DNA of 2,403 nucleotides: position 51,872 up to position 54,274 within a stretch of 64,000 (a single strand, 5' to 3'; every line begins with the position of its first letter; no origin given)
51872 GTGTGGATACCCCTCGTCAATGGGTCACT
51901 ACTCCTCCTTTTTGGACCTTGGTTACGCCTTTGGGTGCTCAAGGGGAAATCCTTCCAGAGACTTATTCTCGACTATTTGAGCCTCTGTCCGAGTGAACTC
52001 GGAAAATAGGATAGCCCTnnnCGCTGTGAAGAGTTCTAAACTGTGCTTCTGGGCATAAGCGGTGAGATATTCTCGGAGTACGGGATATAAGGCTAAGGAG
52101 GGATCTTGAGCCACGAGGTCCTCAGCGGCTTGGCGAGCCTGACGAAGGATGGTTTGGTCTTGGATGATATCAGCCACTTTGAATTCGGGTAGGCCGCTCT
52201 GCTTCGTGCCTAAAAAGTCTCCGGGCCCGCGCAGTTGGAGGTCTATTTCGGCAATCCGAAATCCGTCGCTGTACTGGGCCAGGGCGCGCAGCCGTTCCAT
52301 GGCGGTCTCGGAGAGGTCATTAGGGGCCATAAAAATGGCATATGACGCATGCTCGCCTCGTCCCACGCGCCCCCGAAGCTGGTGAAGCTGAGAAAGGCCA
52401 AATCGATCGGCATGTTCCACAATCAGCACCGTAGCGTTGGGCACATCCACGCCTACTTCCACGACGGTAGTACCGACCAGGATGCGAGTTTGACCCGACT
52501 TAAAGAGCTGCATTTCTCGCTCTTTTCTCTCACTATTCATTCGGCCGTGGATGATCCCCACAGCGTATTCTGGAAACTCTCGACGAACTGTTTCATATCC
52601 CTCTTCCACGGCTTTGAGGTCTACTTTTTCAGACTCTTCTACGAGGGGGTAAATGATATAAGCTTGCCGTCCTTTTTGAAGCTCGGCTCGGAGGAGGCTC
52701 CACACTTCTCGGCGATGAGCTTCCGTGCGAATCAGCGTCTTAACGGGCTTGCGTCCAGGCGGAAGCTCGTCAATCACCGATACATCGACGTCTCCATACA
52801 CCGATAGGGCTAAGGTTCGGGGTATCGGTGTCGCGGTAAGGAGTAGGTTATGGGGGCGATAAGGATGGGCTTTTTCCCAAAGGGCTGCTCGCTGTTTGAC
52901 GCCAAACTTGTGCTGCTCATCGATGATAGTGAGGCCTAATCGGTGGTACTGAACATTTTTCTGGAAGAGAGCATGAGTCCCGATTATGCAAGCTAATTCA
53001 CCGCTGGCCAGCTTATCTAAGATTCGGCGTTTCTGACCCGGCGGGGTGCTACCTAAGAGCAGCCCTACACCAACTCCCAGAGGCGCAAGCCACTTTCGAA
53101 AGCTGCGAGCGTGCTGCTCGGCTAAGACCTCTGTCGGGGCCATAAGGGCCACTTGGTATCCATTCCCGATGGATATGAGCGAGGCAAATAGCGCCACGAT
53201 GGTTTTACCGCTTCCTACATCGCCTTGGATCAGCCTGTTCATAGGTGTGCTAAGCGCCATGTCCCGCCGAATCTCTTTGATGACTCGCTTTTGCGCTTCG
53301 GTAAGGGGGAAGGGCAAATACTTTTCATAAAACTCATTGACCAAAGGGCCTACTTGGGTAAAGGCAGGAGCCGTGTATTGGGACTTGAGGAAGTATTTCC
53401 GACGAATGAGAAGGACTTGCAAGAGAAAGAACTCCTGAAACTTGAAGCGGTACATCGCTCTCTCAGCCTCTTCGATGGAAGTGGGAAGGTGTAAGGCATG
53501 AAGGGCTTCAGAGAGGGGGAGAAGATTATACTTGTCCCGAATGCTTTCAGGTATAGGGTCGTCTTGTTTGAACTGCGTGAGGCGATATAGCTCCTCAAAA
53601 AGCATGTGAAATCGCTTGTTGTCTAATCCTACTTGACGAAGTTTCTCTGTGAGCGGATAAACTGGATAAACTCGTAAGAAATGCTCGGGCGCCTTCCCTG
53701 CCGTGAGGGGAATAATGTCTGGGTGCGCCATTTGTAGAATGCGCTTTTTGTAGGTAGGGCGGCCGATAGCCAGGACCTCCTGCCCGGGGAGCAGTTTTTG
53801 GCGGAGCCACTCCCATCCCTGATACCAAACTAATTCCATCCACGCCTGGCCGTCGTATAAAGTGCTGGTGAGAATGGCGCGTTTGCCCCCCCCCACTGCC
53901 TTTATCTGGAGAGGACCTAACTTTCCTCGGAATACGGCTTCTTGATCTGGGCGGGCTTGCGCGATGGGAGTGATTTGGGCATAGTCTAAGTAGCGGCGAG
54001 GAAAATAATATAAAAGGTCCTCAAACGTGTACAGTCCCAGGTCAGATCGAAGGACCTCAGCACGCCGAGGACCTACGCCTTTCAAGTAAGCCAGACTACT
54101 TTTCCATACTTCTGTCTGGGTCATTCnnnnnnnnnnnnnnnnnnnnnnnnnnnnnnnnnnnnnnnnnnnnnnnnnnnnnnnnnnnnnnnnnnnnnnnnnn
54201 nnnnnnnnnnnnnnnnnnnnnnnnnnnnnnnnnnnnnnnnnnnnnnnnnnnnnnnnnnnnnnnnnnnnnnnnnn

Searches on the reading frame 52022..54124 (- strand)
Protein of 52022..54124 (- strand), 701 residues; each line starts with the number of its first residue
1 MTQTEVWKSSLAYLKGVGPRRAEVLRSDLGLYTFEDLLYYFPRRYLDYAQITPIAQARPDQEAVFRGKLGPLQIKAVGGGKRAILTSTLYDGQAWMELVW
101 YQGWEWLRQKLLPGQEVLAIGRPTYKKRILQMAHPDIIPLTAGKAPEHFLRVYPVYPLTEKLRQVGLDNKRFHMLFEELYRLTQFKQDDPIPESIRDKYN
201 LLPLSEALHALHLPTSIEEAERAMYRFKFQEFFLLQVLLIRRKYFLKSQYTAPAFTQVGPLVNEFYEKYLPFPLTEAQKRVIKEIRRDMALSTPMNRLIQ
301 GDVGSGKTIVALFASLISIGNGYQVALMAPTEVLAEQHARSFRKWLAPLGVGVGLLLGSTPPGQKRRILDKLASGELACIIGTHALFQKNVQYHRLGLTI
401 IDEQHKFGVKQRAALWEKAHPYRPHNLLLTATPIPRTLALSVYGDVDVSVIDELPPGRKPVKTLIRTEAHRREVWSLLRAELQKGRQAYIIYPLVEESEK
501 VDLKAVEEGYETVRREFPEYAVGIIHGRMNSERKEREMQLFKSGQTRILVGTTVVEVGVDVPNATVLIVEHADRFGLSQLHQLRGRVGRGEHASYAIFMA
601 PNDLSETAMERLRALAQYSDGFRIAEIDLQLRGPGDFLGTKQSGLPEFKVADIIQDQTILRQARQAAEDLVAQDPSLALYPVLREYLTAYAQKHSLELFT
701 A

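Call 27: search_protein_families(library=pfam, proteins=[window:52022-54124:-], max_evalue=0.01)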
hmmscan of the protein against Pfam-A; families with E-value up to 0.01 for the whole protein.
window:52022-54124:- (701 aa): 10 families
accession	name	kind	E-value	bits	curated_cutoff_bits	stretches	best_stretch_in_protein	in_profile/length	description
PF00270.35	DEAD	-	6.8e-25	88.2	26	1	275-437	1-163/167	DEAD/DEAH box helicase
PF00271.37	Helicase_C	-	1.8e-21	76.9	23.5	1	478-589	10-108/110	Helicase conserved C-terminal domain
PF17191.10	RecG_wedge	-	1.6e-19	70.5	23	1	12-165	3-149/162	RecG wedge domain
PF19833.4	RecG_dom3_C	-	6.4e-17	61.8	26.8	1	619-678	2-62/87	ATP-dependent DNA helicase RecG, domain 3, C-terminal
PF04851.21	ResIII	-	1.4e-08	35.3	22.5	1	273-433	3-162/164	Type III restriction enzyme, res subunit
PF22590.2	Cas3-like_C_2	-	7.3e-06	26.6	27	1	506-590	15-104/106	CRISPR-associated nuclease/helicase Cas3, C-terminal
PF00176.29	SNF2-rel_dom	-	7e-05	22.5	24.9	1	296-438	19-168/290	SNF2-related domain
PF13604.12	AAA_30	-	0.00019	21.7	27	1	275-421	3-114/191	AAA domain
PF07517.20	SecA_DEAD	-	0.0047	16.7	24.6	1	300-368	96-164/290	SecA DEAD-like domain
PF01336.31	tRNA_anti-codon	-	0.0057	17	27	0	80-140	13-75/75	OB-fold nucleic acid binding domain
